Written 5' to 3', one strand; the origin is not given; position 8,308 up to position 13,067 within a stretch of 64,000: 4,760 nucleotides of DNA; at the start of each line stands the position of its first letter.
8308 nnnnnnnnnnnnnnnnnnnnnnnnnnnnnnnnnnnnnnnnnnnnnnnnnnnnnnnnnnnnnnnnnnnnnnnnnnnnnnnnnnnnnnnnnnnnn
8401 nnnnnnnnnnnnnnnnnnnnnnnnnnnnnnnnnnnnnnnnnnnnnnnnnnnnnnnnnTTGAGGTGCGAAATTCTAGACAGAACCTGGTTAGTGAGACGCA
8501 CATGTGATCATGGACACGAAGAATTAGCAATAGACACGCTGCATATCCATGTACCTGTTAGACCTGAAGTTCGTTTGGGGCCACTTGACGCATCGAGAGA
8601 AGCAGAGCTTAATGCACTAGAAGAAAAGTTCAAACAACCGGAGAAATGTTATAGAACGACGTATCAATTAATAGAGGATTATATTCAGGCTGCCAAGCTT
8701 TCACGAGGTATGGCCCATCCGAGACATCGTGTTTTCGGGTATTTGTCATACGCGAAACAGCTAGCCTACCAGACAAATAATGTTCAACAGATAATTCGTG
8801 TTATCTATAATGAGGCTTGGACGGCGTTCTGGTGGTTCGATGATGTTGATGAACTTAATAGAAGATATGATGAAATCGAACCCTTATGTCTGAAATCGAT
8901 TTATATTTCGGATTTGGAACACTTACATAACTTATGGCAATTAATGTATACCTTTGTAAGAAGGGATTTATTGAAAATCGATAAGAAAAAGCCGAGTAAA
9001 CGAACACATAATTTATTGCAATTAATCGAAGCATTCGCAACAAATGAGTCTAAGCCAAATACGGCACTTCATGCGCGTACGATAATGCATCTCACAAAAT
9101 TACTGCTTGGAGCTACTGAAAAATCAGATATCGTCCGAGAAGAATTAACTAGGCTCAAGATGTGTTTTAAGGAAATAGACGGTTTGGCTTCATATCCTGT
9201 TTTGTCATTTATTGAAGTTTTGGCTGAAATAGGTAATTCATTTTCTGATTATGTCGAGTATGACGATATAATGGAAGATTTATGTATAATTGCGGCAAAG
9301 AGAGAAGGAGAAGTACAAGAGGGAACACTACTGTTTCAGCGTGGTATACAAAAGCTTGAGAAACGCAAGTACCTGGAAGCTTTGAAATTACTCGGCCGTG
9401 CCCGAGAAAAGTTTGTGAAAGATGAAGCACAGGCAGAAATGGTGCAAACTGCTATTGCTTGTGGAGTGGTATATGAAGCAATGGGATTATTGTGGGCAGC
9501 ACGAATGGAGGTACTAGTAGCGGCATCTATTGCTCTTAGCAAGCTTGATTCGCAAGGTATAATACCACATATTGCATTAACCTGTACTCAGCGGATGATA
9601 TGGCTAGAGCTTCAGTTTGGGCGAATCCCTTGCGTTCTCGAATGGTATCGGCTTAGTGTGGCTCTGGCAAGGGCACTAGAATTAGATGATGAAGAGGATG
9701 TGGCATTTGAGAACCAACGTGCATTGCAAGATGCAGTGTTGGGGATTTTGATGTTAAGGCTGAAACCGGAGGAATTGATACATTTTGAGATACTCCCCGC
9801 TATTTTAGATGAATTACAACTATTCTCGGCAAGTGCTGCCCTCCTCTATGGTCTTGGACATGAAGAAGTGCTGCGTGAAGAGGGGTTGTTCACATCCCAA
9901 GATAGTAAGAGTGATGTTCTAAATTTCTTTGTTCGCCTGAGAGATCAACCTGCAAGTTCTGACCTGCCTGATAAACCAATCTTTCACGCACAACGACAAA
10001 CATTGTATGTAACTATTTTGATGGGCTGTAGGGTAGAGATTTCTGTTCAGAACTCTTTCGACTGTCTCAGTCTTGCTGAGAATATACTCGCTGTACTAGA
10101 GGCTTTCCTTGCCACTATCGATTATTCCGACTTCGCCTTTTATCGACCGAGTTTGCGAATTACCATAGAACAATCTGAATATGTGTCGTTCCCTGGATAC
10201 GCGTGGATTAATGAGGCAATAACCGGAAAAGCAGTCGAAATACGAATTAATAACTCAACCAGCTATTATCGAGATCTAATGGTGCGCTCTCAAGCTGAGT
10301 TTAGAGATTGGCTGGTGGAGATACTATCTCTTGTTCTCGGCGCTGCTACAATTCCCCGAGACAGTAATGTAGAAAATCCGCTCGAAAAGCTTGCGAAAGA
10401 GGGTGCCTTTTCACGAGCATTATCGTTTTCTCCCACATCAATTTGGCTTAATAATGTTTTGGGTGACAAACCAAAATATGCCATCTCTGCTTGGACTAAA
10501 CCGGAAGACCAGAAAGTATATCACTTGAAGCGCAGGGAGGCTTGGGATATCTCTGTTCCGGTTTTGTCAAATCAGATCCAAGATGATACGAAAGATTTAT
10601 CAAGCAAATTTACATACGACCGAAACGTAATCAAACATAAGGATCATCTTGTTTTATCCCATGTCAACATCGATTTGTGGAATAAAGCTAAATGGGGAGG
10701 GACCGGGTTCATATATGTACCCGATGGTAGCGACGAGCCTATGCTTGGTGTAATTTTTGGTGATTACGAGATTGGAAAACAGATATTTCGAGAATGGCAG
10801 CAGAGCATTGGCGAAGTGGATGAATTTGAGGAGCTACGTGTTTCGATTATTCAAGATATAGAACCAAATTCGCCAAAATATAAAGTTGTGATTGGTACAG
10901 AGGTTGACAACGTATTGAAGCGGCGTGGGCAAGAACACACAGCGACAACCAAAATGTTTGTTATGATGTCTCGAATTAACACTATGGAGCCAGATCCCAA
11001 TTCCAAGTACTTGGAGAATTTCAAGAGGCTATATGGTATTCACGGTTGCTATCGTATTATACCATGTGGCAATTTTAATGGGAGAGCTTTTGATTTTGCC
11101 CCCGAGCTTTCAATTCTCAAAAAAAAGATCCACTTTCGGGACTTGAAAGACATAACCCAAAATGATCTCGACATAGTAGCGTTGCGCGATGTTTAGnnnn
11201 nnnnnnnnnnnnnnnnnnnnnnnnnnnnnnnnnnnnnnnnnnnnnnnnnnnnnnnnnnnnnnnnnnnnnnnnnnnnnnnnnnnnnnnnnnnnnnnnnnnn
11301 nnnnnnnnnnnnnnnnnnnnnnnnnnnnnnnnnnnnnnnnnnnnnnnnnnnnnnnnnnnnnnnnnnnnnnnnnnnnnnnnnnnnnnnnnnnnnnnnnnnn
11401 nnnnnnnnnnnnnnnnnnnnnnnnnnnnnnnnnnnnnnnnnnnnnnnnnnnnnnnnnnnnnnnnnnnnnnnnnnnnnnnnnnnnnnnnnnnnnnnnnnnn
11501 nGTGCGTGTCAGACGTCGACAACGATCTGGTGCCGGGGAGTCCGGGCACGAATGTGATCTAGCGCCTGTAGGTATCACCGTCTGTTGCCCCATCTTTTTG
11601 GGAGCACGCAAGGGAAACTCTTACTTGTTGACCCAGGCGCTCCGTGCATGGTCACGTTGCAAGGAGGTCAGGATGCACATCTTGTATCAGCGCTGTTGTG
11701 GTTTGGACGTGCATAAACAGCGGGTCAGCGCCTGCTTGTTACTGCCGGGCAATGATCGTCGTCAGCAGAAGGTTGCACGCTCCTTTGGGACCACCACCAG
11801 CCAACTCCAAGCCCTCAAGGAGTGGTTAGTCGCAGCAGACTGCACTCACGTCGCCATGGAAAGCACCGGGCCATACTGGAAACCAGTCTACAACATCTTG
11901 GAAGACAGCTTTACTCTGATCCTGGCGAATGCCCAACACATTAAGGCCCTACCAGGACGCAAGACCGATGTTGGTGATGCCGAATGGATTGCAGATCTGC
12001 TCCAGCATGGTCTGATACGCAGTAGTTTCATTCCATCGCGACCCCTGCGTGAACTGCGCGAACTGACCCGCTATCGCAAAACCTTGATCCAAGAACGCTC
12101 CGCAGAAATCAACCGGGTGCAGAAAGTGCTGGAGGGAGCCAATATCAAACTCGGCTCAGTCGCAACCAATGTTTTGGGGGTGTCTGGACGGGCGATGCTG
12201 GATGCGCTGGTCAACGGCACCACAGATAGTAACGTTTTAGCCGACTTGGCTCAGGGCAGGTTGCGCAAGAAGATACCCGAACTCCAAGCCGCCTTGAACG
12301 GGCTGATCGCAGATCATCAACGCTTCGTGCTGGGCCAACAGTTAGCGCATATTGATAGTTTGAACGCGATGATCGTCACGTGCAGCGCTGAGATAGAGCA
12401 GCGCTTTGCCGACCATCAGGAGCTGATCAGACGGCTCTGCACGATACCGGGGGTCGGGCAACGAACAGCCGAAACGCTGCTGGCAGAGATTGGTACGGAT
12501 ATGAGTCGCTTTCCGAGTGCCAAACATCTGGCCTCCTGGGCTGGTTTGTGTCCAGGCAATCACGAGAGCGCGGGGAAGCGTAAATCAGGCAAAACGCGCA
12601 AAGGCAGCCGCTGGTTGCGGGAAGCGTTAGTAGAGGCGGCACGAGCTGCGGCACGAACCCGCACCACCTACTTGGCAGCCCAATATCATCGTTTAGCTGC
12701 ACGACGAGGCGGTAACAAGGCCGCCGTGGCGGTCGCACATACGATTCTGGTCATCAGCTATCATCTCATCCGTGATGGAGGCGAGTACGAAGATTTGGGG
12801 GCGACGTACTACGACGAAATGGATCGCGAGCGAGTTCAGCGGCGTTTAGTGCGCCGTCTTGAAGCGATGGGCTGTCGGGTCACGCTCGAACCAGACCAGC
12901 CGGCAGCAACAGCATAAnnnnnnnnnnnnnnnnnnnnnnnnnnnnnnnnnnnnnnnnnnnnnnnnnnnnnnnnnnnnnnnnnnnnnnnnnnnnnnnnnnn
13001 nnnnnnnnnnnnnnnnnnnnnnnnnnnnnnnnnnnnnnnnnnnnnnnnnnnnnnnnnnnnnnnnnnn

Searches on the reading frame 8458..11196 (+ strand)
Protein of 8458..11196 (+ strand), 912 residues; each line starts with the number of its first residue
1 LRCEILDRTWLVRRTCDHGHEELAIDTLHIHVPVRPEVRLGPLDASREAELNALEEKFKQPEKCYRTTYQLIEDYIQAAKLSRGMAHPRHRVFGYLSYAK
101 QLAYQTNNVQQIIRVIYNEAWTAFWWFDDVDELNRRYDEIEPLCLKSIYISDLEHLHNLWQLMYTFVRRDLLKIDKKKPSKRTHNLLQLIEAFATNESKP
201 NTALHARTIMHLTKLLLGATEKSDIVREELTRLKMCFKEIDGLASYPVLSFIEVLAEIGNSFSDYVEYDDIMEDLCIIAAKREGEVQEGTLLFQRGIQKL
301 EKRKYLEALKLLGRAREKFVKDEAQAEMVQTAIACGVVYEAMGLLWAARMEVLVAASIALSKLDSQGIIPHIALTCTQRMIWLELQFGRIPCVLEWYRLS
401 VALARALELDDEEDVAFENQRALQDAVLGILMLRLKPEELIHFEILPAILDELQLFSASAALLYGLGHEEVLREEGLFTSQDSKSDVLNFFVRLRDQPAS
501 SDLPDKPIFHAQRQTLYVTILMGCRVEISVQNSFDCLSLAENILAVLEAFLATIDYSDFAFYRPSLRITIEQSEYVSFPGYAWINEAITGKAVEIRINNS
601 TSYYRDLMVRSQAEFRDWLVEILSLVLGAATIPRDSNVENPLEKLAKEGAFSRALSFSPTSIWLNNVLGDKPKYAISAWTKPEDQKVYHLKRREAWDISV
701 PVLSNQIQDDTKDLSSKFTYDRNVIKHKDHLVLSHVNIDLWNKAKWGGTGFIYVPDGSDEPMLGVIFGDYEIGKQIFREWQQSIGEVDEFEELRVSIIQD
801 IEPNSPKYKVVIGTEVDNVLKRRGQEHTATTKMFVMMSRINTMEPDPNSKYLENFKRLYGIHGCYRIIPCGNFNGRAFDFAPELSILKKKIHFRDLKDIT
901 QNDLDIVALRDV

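Call 8: search_protein_families(library=pfam, proteins=[window:8458-11196:+], max_evalue=0.01)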
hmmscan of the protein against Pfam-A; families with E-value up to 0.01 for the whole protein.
window:8458-11196:+ (912 aa): 0 families

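Call 9: search_protein_families(library=padloc, proteins=[window:8458-11196:+], max_evalue=0.01)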
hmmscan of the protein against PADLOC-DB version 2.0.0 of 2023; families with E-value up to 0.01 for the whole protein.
window:8458-11196:+ (912 aa): 0 families

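Call 16: search_protein_families(library=ncbifam, proteins=[window:8458-11196:+], max_evalue=0.01)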
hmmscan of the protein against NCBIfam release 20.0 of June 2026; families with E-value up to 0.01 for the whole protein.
window:8458-11196:+ (912 aa): 0 families

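Call 53: find_homologous_proteins(query=window:8458-11196:+, max_evalue=0.00001)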
Query window:8458-11196:+ (912 aa): 103 proteins with E <= 0.00001 among 8000 candidates.
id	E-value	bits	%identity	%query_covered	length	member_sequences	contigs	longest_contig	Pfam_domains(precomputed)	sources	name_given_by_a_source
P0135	0.0e+0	1885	100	91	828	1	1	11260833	-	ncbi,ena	-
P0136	1.5e-168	581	37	99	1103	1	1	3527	-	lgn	-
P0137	3.2e-166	573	36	95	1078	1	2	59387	-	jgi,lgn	jgi:hypothetical protein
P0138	2.5e-162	560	35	99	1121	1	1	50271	-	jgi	jgi:hypothetical protein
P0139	1.8e-160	554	36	99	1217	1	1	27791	-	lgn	-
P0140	1.2e-157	545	36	100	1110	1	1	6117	-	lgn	-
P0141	1.4e-157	544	37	100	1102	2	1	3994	-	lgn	-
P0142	2.4e-157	544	35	99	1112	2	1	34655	-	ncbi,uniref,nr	ncbi:hypothetical protein I8752_35890 [Nostocaceae cyanobacterium CENA369]|uniref:Uncharacterized pr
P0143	2.8e-157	543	35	99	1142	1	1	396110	PF02810.22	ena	-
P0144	1.9e-156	541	35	99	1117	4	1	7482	-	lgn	-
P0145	1.4e-154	534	35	99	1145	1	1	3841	PF02810.22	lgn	-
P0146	9.5e-154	532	34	100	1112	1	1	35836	-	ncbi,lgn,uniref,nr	ncbi:hypothetical protein [Nostoc sp. TCL26-01]|uniref:hypothetical protein n=1 Tax=Nostoc sp. TCL26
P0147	2.0e-153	531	34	100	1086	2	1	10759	-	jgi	-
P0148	7.5e-153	529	36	99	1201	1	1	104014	-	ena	-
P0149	4.0e-152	526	35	99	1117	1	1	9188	-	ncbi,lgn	-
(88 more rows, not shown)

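Call 60: search_protein_families(library=pfam, proteins=[P0146], max_evalue=0.001)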
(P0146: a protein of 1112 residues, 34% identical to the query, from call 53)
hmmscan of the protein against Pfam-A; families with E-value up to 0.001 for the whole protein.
P0146 (1112 aa): 0 families

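Call 78: predict_structure(alignment_id=A3)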
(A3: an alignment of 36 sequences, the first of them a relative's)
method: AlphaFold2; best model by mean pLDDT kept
length: 1112 residues; sequences in the alignment: 36
mean_pLDDT: 85.0   pTM: 0.74
mean pLDDT of the five models: 85.0, 84.1, 82.6, 81.9, 80.9
residues with pLDDT >= 90: 543; 70-90: 436; 50-70: 85; < 50: 48
segments of 3 or more residues with pLDDT < 50: 1-10, 79-84, 103-108, 870-888
pLDDT, mean of each block of 10 residues (from residue 1): 32 81 85 66 87 86 86 61 56 60 48 71 88 89 84 90 92 90 90 84 68 82 94 88 93 94 93 93 93 94 94 94 93 93 89 94 94 93 92 81 92 86 87 85 91 89 95 91 93 90 96 95 94 83 90 95 94 89 90 96 92 91 94 95 91 89 90 88 90 92 89 93 83 89 83 75 77 68 72 90 85 84 79 88 87 82 76 32 41 56 85 88 91 73 94 91 89 94 94 79 75 92 89 91 80 91 93 88 93 90 85 52
secondary structure, 60 per line:
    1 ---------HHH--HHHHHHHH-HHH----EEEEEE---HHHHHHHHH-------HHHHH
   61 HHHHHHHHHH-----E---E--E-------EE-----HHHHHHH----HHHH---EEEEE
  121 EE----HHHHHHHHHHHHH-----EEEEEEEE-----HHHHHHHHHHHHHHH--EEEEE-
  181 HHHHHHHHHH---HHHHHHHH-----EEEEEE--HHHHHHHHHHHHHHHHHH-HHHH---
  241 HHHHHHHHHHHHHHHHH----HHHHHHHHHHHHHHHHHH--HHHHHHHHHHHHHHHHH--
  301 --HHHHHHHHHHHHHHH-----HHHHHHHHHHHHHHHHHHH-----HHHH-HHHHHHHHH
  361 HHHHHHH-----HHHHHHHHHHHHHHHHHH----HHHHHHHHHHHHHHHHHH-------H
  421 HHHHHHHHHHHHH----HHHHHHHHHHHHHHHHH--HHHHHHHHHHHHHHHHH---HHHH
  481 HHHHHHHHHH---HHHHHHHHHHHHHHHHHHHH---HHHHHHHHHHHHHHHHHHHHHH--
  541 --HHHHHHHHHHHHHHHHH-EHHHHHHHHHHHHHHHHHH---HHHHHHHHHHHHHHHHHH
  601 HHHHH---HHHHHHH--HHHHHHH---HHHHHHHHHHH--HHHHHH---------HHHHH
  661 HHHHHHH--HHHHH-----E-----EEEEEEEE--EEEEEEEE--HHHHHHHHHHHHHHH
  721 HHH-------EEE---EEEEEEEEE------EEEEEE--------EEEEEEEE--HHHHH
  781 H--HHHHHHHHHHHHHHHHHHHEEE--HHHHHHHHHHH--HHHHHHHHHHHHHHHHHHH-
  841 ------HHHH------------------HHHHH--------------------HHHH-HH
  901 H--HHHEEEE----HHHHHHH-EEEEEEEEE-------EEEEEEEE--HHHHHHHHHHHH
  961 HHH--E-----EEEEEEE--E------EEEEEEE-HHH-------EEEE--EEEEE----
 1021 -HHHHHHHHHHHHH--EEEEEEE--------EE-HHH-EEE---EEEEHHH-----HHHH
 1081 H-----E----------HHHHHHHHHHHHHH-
elements in order (helices of 4 or more, strands of 3 or more residues): H15-22 E31-36 H40-48 H56-70 H98-104 H109-112 E116-122 H127-139 E145-152 H158-172 E175-179 H181-190 H194-201 E207-212 H215-232 H234-237 H241-257 H262-279 H282-298 H303-317 H323-341 H347-350 H352-367 H373-390 H395-412 H420-433 H438-454 H457-473 H477-490 H494-513 H517-538 H543-559 H562-579 H583-605 H609-615 H618-624 H628-638 H641-646 H656-667 H670-674 E686-693 E696-703 H706-723 E731-733 E737-745 E752-757 E766-773 H776-781 H784-802 E803-805 H808-818 H821-839 H847-850 H869-873 H894-897 E907-910 H915-921 E923-931 E939-946 H949-963 E972-978 E988-994 E1006-1009 E1012-1016 H1022-1034 E1037-1043 E1059-1061 E1065-1068 H1077-1081 H1098-1111

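Call 80: fold_search(model_id=the predicted structure, library=pdb)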
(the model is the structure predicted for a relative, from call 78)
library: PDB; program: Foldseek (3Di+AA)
matches with E <= 10: 936; with E <= 0.001: 1
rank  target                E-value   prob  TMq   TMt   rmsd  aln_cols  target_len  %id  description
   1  7b6h                  6.5e-04  1.00  0.11  0.19  22.0       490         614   10  Drosophila melanogaster TRAPP C11 subunits region 1 to 718 (released 2021-06-09)
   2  6mfv_A                1.2e-03  1.00  0.15  0.24  22.8       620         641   11  Crystal structure of the Signal Transduction ATPase with Numerous Domains (STAND) protein with a tetratricopeptide rep (released 2019-02-20)
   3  5a7d_H                1.5e-03  1.00  0.18  0.47  10.9       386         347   13  Tetrameric assembly of LGN with Inscuteable (released 2016-08-03)
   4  5a7d_G                3.9e-03  1.00  0.18  0.50   9.9       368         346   11  Tetrameric assembly of LGN with Inscuteable (released 2016-08-03)
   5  8bbg_B                4.4e-03  0.72  0.10  0.08  24.3       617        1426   14  Structure of the IFT-A complex; anterograde IFT-A train model (released 2022-12-21)
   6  4g2v_A                4.6e-03  1.00  0.18  0.47   9.9       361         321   13  Structure complex of LGN binding with FRMPD1 (released 2013-01-23)
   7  6hc2_E                5.4e-03  1.00  0.18  0.44  14.2       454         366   12  Crystal structure of NuMA/LGN hetero-hexamers (released 2019-05-29)
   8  3sf4_B                5.6e-03  1.00  0.16  0.41  20.7       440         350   13  Crystal structure of the complex between the conserved cell polarity proteins Inscuteable and LGN (released 2011-11-23)
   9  4a1s_A                6.1e-03  1.00  0.17  0.44  12.4       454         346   11  Crystallographic structure of the Pins:Insc complex (released 2012-03-28)
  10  5a7d_D                6.6e-03  1.00  0.18  0.50   9.9       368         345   12  Tetrameric assembly of LGN with Inscuteable (released 2016-08-03)
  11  7t7t_B                6.6e-03  0.96  0.11  0.21  20.7       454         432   13  Structure of TSK/BRU1 bound to histone H3.1 (released 2022-03-30)
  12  9g8o_B                6.9e-03  0.89  0.11  0.12  31.0       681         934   12  human 40S ribosome bound by a SKI238-exosome complex (released 2024-10-16)
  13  9g8r_B                7.2e-03  0.80  0.11  0.11  31.0       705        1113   12  human SKI7-SKI238 complex in the open state (released 2024-10-16)
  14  4ui9_K                7.5e-03  0.92  0.10  0.19  22.7       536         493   12  Atomic structure of the human Anaphase-Promoting Complex (released 2015-06-17)
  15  9hm7                  7.9e-03  0.95  0.15  0.13  23.9       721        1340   12  Cryo-EM structure of apo human separase with the mutation C2029S (released 2025-09-03)
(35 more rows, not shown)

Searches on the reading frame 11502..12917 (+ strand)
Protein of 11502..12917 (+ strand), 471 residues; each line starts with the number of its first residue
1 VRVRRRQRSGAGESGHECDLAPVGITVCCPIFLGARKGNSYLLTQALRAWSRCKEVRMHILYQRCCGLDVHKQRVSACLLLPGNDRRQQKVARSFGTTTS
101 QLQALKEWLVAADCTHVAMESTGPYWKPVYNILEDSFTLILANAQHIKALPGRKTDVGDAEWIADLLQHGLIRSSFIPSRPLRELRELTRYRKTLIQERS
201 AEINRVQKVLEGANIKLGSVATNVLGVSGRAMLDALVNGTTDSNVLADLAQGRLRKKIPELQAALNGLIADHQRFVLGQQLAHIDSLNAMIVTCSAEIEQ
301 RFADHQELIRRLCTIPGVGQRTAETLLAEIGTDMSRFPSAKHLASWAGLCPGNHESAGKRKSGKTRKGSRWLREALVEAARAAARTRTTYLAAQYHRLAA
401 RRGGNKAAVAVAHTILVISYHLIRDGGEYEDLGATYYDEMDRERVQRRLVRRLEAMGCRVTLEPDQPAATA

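Call 8: search_protein_families(library=pfam, proteins=[window:11502-12917:+], max_evalue=0.01)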
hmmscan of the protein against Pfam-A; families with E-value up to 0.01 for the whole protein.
window:11502-12917:+ (471 aa): 3 families
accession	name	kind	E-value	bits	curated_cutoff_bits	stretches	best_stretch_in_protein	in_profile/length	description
PF01548.23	DEDD_Tnp_IS110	-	3.5e-32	111.8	29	1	66-213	1-153/155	Transposase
PF02371.22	Transposase_20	-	1.1e-26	93.4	21.3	1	310-395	2-86/87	Transposase IS116/IS110/IS902 family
PF21176.3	RecR_HhH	-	0.0017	18.6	27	0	306-324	2-20/45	RecR, helix-hairpin-helix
